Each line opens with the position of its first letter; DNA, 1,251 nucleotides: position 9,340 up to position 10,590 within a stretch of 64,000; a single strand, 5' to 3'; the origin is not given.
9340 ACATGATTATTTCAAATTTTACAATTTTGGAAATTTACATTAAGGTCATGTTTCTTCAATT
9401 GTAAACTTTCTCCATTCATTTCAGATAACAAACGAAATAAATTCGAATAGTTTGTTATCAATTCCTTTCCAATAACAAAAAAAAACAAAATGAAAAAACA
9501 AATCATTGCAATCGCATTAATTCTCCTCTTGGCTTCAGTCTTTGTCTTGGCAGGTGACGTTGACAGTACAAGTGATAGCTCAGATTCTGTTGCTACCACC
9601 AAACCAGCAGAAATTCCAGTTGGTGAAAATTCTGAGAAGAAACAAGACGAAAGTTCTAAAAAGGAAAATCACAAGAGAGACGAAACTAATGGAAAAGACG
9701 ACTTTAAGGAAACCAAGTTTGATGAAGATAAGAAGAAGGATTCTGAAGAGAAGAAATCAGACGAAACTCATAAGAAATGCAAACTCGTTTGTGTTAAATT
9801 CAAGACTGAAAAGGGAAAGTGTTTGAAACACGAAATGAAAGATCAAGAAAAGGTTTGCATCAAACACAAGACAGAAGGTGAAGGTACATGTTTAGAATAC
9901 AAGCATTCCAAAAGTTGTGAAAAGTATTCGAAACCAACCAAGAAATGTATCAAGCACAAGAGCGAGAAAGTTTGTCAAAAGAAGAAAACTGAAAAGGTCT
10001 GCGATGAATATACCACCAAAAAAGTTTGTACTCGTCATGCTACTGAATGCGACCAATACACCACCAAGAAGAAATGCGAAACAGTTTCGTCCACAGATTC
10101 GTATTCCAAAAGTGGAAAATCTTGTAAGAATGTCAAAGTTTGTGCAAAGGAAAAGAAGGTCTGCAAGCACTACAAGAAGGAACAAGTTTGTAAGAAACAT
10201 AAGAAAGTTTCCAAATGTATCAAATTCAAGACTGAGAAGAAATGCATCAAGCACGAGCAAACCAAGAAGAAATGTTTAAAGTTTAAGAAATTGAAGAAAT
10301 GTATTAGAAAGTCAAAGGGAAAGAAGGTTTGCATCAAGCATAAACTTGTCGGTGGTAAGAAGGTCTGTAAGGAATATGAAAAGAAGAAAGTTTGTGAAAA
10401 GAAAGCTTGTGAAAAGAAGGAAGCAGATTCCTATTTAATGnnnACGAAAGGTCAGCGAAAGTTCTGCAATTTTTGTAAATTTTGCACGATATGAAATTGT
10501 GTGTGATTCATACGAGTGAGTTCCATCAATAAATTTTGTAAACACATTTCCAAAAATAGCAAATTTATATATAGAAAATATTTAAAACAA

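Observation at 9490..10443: Secreted protein built from Lys-rich units with strictly periodic cysteines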

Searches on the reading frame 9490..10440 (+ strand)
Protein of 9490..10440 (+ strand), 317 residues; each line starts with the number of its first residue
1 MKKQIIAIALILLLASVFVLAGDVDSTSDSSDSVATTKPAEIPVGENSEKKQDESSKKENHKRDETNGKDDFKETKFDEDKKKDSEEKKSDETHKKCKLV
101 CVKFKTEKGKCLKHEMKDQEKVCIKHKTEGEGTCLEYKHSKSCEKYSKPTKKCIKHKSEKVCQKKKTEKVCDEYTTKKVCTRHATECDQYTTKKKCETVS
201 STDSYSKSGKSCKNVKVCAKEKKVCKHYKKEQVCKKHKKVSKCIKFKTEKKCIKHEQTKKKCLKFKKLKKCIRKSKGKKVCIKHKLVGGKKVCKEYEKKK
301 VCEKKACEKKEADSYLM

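Call 5: search_protein_families(library=pfam, proteins=[window:9490-10440:+], max_evalue=1)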
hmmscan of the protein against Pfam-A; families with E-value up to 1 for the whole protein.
window:9490-10440:+ (317 aa): 0 families

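Call 6: find_homologous_proteins(query=window:9490-10440:+, max_evalue=0.01)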
Query window:9490-10440:+: 1884 candidates shared short words with the query, none scored E <= 0.01.

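Call 10: find_encoding_contigs(protein=window:9490-10440:+, flank=5000)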
Protein window:9490-10440:+ (317 aa): no gene with exactly this product is on record in the collection.

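Call 11: list_cluster_members(proteins=[window:9490-10440:+, window:7108-9018:-, window:33174-34223:+, window:57020-58507:+])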
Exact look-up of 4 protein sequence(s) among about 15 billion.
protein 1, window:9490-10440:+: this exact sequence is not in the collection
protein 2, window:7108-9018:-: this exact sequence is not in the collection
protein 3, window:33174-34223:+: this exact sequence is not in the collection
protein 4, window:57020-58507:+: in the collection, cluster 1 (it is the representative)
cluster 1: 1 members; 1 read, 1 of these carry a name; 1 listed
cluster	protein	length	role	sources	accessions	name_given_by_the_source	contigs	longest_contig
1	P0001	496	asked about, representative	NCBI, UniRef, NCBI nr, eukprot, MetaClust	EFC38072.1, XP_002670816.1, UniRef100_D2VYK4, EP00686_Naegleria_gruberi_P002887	predicted protein [Naegleria gruberi] | Predicted protein n=1 Tax=Naegleria gruberi TaxID=5762 RepID=D2VYK4_NAEGR | uncharacterized protein NAEGRDRAFT_74152 [Naegleria gruberi]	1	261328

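Call 19: search_solved_structures(query=window:9490-10440:+, max_evalue=10)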
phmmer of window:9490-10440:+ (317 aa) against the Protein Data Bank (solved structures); distinct sequences matched with E-value up to 10: 3.
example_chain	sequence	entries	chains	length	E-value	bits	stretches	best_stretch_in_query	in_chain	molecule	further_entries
6giq_F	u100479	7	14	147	0.27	14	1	42-142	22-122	QCR6 isoform 1 | Cytochrome b-c1 complex subunit 6 | CYTOCHROME B-C1 COMPLEX SUBUNIT 6; SYNONYM: COMPLEX III SUBUNIT 6,COMPLEX III SUBUNIT VI,C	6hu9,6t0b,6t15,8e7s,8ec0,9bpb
3cx5_F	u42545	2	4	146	0.58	12.9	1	42-142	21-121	Cytochrome b-c1 complex subunit 6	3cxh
7rja_H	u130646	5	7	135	2.7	10.8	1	29-143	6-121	Ubiquinol--cytochrome-c reductase subunit 6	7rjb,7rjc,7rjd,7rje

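Call 22: predict_structure(protein=window:9490-10440:+)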
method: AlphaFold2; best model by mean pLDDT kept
length: 317 residues; sequences in the alignment: 1
mean_pLDDT: 40.0   pTM: 0.14
mean pLDDT of the five models: 40.0, 37.2, 33.1, 31.1, 29.9
residues with pLDDT >= 90: 0; 70-90: 3; 50-70: 45; < 50: 269
segments of 3 or more residues with pLDDT < 50: 22-26, 32-38, 40-42, 44-56, 58-69, 77-81, 83-149, 166-282, 284-287, 289-317
pLDDT, mean of each block of 10 residues (from residue 1): 63 62 48 44 41 45 47 50 42 36 34 35 35 33 40 57 47 33 30 33 34 34 39 38 29 31 31 41 46 38 31 35
secondary structure, 60 per line:
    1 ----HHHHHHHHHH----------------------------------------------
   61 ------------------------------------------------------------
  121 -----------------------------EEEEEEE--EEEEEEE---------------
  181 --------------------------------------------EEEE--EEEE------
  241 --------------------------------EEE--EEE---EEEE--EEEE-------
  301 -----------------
elements in order: H5-14 E150-156 E159-165 E225-228 E231-234 E273-275 E278-280 E284-287 E290-293

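Call 27: search_protein_representatives(protein=window:9490-10440:+)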
Query: 317 residues. Proteins with E-value up to 0.001 (for the whole library): 13; up to 1e-10: 2; up to 1e-30: 0. The best 13 are listed.
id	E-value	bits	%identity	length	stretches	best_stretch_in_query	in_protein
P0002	9.0e-16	74.7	31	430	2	150-312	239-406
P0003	5.6e-11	59.0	41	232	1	70-282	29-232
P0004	8.0e-10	55.2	34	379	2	95-245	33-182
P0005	2.3e-08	50.4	43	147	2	220-314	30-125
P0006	1.2e-07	48.1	31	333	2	103-220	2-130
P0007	2.0e-07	47.4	34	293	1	80-305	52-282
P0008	2.5e-07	47.0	40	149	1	91-188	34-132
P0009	1.7e-05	41.0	46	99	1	240-311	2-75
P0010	2.9e-05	40.3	38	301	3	197-302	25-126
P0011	1.1e-04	38.4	43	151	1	205-306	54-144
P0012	1.3e-04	38.2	32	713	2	93-190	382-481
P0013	1.4e-04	38.0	47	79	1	259-315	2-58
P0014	2.3e-04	37.3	42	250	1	94-157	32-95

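Call 29: list_cluster_members(proteins=[P0002, P0003, P0004, P0005, P0006, P0007, P0008, P0010, P0012, P0014])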
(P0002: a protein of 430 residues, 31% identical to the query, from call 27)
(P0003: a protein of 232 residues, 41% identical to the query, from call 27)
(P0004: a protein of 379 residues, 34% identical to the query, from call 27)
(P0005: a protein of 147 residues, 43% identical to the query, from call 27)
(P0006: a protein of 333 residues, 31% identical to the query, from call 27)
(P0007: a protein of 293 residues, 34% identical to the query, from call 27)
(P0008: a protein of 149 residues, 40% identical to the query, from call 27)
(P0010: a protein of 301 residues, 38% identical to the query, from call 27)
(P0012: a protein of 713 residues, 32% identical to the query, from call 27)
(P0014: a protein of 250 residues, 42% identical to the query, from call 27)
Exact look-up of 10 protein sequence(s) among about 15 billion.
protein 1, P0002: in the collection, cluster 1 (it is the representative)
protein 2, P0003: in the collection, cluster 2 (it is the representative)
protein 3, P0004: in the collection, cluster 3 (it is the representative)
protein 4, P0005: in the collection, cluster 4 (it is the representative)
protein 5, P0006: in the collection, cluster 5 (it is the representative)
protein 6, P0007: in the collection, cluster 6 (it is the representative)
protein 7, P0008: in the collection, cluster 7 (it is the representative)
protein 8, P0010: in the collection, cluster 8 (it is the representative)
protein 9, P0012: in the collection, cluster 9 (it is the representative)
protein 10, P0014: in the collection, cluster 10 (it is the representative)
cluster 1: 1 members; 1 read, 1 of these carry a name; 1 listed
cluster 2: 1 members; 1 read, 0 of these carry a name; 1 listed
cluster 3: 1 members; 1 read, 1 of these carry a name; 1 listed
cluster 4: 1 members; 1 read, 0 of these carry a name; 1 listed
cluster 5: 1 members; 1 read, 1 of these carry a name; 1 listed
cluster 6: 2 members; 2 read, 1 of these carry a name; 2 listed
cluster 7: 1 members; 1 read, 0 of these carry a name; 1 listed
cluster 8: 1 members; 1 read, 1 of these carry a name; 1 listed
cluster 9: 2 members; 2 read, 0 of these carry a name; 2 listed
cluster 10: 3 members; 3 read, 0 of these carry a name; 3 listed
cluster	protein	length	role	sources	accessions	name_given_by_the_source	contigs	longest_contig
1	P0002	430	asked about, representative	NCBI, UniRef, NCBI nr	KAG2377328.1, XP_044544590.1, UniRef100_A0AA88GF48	hypothetical protein C9374_009239 [Naegleria lovaniensis] | Uncharacterized protein n=1 Tax=Naegleria lovaniensis TaxID=51637 RepID=A0AA88GF48_NAELO | uncharacterized protein C9374_009239 [Naegleria lovaniensis]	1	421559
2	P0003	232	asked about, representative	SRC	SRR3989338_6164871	-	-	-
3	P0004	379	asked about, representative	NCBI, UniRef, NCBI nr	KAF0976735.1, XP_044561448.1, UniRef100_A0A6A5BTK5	hypothetical protein FDP41_004030 [Naegleria fowleri] | Uncharacterized protein n=1 Tax=Naegleria fowleri TaxID=5763 RepID=A0A6A5BTK5_NAEFO | uncharacterized protein FDP41_004030 [Naegleria fowleri]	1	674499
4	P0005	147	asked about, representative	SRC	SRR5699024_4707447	-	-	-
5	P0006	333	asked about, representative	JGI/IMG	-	hypothetical protein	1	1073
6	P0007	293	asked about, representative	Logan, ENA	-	-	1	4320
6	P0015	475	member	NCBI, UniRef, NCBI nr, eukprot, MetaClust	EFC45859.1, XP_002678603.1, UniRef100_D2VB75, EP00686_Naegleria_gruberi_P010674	predicted protein [Naegleria gruberi] | Predicted protein n=1 Tax=Naegleria gruberi TaxID=5762 RepID=D2VB75_NAEGR | uncharacterized protein NAEGRDRAFT_66117 [Naegleria gruberi]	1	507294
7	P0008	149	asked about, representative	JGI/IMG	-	-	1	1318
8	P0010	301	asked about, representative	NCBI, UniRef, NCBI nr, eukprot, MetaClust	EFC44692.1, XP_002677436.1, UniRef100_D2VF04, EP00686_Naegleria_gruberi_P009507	predicted protein [Naegleria gruberi] | Predicted protein n=1 Tax=Naegleria gruberi TaxID=5762 RepID=D2VF04_NAEGR | uncharacterized protein NAEGRDRAFT_67458 [Naegleria gruberi]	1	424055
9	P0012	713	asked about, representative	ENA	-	-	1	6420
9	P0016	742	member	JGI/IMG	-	-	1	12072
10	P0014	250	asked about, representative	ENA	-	-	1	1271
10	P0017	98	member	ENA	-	-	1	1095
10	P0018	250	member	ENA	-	-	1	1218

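Call 34: find_homologous_proteins(query=A1, max_evalue=0.001)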
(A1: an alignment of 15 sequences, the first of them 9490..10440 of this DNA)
Query A1 (15 sequences) (317 aa, profile of the alignment): 4 proteins with E <= 0.001 among 7792 candidates.
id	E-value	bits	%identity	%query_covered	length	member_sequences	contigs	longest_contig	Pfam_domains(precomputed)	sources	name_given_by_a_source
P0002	1.9e-112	394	35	42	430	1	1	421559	-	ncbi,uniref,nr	ncbi:hypothetical protein C9374_009239 [Naegleria lovaniensis]|uniref:Uncharacterized protein n=1 Ta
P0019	1.7e-105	371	35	43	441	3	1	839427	-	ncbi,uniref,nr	ncbi:hypothetical protein FDP41_001988 [Naegleria fowleri]|uniref:Uncharacterized protein n=1 Tax=Na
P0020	2.1e-105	371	31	49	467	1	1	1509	-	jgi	jgi:hypothetical protein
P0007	1.8e-71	259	35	49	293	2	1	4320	-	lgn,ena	-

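Call 37: find_encoding_contigs(protein=P0002, flank=10000, max_places=2)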
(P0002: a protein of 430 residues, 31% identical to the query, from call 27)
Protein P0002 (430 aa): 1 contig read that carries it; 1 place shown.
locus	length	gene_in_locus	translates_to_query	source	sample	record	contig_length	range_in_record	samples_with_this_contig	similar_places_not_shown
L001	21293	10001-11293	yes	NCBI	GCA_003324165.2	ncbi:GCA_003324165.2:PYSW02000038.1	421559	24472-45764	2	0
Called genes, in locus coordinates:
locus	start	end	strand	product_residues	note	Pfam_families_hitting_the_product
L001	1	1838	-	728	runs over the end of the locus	PF06472:ABC_membrane_2, PF00005:ABC_tran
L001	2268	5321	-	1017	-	PF00648:Peptidase_C2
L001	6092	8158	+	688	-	-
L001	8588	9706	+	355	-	-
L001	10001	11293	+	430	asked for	-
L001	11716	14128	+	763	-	PF13510:Fer2_4 (weak), PF10588:NADH-G_4Fe-4S_3, PF12838:Fer4_7 (weak), PF13183:Fer4_8 (weak), PF13187:Fer4_9 (weak), PF13237:Fer4_10 (weak), PF02906:Fe_hyd_lg_C, PF02256:Fe_hyd_SSU, +1 more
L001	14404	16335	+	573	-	-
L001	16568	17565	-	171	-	-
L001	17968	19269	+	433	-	PF23914:TPR_CcmH_CycH (faint), PF13424:TPR_12 (faint), PF14559:TPR_19 (faint), PF00515:TPR_1 (faint), PF07719:TPR_2 (faint), PF13176:TPR_7 (faint), PF13181:TPR_8 (faint), PF25063:ARM_TT21_C (weak), +5 more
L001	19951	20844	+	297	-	-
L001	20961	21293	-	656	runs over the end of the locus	PF17408:MCD_N (faint), PF05292:MCD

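Call 38: find_encoding_contigs(protein=P0019, flank=10000, max_places=2)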
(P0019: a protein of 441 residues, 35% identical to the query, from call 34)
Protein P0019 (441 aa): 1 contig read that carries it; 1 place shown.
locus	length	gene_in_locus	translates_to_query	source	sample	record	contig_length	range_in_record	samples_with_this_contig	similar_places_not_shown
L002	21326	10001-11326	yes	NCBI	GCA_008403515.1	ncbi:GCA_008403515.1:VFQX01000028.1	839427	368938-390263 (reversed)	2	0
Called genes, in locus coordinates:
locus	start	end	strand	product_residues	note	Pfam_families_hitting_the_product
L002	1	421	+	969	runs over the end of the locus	-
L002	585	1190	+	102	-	PF14226:DIOX_N (faint)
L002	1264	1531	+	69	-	-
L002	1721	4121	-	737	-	PF06472:ABC_membrane_2, PF00005:ABC_tran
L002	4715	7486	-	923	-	PF00648:Peptidase_C2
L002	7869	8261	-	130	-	-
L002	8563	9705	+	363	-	-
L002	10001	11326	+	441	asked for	-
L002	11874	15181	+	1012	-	PF13510:Fer2_4 (weak), PF10588:NADH-G_4Fe-4S_3, PF12838:Fer4_7 (weak), PF13183:Fer4_8 (weak), PF13187:Fer4_9 (weak), PF13237:Fer4_10 (weak), PF02906:Fe_hyd_lg_C, PF02256:Fe_hyd_SSU, +2 more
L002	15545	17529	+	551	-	-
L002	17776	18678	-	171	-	-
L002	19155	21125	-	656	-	PF05292:MCD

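Call 64: search_protein_families(library=pfam, proteins=[P0012, P0016, P0002, P0015, P0020, P0004, P0010, P0003], max_evalue=0.1)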
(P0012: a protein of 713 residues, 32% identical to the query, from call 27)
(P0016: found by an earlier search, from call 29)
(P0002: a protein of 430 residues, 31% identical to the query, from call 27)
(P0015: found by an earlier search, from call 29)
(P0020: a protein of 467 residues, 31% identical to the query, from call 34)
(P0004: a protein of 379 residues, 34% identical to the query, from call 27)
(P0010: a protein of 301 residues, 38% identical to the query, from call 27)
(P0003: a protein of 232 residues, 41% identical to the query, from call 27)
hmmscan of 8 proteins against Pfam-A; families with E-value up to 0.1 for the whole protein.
P0012 (713 aa): 1 family
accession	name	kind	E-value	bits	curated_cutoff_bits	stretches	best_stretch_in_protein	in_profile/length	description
PF01393.25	Chromo_shadow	-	0.047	14.2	22.4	0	325-349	15-41/52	Chromo shadow domain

P0016 (742 aa): 1 family
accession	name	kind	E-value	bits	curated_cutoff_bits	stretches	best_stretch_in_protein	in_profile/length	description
PF01393.25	Chromo_shadow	-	0.051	14.1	22.4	0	354-378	15-41/52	Chromo shadow domain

P0002 (430 aa): 0 families

P0015 (475 aa): 0 families

P0020 (467 aa): 0 families

P0004 (379 aa): 0 families

P0010 (301 aa): 0 families

P0003 (232 aa): 0 families

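Call 86: find_encoding_contigs(protein=P0007, flank=3000, max_places=4)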
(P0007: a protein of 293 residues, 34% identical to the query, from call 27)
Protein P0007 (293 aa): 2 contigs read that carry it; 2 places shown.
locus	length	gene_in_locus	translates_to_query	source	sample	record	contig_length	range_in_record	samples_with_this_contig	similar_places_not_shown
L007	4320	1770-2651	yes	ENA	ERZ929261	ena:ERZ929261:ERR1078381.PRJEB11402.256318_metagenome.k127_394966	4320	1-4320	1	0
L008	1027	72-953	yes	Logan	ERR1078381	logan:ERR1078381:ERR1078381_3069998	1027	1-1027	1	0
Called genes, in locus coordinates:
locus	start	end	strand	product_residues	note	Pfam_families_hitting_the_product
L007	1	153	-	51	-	?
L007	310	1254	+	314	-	-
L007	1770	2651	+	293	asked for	-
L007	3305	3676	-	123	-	-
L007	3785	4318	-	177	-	?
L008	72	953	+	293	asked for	-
